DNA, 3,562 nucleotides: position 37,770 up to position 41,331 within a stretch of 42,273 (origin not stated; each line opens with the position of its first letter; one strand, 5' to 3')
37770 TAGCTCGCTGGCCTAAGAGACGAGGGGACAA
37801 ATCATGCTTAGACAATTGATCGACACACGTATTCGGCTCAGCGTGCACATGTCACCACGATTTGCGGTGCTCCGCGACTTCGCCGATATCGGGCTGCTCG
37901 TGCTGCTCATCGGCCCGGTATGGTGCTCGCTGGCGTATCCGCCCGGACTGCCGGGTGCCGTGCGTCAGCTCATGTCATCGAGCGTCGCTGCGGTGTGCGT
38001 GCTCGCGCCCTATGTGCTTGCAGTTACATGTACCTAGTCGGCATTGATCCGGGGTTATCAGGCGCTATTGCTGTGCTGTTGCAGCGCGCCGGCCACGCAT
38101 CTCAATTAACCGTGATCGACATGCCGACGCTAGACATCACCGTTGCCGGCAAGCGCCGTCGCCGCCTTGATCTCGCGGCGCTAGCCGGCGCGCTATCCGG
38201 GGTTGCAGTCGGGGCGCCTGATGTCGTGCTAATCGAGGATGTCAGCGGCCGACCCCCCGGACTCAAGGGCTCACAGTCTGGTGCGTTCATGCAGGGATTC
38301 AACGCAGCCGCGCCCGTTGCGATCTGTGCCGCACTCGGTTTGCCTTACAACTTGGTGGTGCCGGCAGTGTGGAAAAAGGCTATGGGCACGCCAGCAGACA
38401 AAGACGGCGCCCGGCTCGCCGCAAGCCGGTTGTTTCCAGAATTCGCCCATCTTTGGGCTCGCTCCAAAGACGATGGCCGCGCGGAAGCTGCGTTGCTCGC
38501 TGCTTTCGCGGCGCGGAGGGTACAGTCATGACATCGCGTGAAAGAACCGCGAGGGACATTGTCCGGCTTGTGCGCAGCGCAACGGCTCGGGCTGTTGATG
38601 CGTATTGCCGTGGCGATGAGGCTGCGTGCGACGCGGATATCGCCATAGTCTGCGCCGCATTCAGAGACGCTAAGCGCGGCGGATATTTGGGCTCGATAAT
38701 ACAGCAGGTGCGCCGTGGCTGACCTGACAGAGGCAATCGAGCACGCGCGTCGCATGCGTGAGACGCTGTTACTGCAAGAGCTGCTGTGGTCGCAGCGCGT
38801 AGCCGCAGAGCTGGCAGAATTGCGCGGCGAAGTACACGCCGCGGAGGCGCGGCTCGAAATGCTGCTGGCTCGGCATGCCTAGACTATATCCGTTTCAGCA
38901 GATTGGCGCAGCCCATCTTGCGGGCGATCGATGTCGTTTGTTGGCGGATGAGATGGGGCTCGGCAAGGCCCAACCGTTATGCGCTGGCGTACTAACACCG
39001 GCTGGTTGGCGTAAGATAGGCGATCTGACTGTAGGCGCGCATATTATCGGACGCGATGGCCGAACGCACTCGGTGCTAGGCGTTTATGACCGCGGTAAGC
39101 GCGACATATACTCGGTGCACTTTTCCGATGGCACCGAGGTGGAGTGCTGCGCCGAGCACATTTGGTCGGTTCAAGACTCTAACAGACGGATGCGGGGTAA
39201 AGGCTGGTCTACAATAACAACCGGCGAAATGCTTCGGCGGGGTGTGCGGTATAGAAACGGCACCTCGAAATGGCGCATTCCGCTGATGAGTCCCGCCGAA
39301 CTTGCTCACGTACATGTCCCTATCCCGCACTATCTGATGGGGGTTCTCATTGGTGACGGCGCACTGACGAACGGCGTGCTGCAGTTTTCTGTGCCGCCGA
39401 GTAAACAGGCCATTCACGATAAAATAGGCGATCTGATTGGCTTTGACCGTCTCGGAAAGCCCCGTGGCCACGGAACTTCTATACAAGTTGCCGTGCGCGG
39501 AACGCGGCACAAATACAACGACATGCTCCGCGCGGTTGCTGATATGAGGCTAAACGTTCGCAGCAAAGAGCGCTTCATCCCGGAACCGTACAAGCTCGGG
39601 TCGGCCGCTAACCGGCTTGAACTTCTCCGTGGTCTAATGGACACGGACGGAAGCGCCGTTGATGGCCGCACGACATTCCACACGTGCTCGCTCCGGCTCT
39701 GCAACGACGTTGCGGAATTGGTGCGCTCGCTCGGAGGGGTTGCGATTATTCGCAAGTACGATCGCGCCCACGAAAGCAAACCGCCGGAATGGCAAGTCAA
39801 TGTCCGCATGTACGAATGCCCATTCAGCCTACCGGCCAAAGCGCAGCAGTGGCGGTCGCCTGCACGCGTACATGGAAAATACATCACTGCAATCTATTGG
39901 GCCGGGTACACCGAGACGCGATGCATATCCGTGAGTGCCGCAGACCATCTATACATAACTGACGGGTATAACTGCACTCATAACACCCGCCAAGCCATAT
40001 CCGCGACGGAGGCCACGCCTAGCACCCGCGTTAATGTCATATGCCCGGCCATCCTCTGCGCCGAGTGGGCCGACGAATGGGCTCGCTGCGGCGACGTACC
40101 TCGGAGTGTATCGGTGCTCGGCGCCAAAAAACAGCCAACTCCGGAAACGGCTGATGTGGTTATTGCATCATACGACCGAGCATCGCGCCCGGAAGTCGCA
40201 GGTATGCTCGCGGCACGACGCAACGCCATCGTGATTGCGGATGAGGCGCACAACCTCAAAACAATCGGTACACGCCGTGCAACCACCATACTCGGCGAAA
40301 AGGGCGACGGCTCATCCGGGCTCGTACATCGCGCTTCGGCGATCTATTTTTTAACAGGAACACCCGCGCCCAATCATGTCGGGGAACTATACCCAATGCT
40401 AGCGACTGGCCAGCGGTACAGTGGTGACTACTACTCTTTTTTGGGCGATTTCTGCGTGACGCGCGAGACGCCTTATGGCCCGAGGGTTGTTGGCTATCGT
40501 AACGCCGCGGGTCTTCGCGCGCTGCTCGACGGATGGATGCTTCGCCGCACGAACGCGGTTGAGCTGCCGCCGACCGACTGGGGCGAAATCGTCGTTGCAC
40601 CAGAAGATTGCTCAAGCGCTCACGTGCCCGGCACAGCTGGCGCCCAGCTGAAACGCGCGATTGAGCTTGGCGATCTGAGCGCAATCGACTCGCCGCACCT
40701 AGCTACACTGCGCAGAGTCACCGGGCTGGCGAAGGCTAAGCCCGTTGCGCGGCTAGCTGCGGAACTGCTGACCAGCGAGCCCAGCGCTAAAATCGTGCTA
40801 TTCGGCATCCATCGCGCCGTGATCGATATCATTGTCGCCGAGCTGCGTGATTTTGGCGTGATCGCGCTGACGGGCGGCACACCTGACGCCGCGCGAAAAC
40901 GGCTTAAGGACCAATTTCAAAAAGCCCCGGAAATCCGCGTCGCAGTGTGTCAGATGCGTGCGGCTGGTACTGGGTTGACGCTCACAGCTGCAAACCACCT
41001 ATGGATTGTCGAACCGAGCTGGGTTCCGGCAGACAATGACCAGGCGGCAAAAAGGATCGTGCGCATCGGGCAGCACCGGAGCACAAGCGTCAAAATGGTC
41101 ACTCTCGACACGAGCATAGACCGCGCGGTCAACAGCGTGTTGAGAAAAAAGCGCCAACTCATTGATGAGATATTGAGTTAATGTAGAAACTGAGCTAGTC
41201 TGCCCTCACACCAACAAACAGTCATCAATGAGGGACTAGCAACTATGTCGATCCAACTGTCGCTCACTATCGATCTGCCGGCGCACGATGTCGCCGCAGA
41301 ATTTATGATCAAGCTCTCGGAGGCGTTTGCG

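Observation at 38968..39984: Intein with the rare class 3 signature and a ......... endonuclease splits the Walker A motif (GLGK|T) of the phage SNF2 helicase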

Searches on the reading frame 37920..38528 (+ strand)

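Call 29: search_protein_families(library=phrogs, proteins=[window:37920-38528:+], max_evalue=0.00001)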
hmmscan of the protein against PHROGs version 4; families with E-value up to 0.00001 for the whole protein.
window:37920-38528:+ (203 aa): 2 families
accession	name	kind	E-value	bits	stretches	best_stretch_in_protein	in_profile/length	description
phrog_1770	-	DNA, RNA and nucleotide metabolism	2e-27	97.1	1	37-201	4-151/158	Holliday junction resolvase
phrog_159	-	DNA, RNA and nucleotide metabolism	7.9e-06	26.1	0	37-196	88-245/330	RuvC-like Holliday junction resolvase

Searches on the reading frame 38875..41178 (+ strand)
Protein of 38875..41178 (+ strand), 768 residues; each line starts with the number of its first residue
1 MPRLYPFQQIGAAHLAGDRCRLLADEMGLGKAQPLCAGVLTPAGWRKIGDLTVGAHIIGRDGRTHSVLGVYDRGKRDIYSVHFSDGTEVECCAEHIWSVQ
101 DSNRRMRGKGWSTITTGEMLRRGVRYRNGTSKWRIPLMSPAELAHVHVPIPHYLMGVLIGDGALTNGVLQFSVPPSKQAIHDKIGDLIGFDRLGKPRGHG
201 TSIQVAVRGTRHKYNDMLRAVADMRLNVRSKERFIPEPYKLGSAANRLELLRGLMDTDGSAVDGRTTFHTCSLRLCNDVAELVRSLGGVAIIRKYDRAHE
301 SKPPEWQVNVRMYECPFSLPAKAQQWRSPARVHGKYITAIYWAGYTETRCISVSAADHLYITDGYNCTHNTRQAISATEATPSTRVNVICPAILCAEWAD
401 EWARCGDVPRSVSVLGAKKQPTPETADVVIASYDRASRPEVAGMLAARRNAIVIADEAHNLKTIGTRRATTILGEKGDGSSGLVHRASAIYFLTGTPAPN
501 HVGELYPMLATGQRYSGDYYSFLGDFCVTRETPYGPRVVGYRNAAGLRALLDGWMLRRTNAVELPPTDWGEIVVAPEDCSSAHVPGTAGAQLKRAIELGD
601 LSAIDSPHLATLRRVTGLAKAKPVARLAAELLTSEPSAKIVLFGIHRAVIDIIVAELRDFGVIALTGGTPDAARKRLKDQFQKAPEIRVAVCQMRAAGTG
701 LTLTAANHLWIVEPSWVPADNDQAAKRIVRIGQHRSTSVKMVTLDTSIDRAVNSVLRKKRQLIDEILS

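Call 3: search_protein_families(library=pfam, proteins=[window:38875-41178:+], max_evalue=0.1)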
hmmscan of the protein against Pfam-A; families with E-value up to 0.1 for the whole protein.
window:38875-41178:+ (768 aa): 5 families
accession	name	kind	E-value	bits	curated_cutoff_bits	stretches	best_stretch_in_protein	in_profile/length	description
PF00176.29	SNF2-rel_dom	-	9e-11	41.8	24.9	1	22-561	21-223/290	SNF2-related domain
PF00271.37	Helicase_C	-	3.1e-10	40.7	23.5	1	629-732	7-110/110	Helicase conserved C-terminal domain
PF14528.11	LAGLIDADG_3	-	2.5e-05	24.9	22.5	1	248-302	4-60/82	LAGLIDADG-like domain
PF06733.21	DEAD_2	-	0.0001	22.4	21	1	424-466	116-160/172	DEAD_2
PF04851.21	ResIII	-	0.034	14.5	22.5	0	385-463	55-139/164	Type III restriction enzyme, res subunit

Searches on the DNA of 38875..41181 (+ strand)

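Call 30: search_dna_similar(query=window:38875-41181:+, collection=phages, mode=distant, max_rows=15)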
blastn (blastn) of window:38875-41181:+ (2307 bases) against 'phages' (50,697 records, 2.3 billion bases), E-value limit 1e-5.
No match.
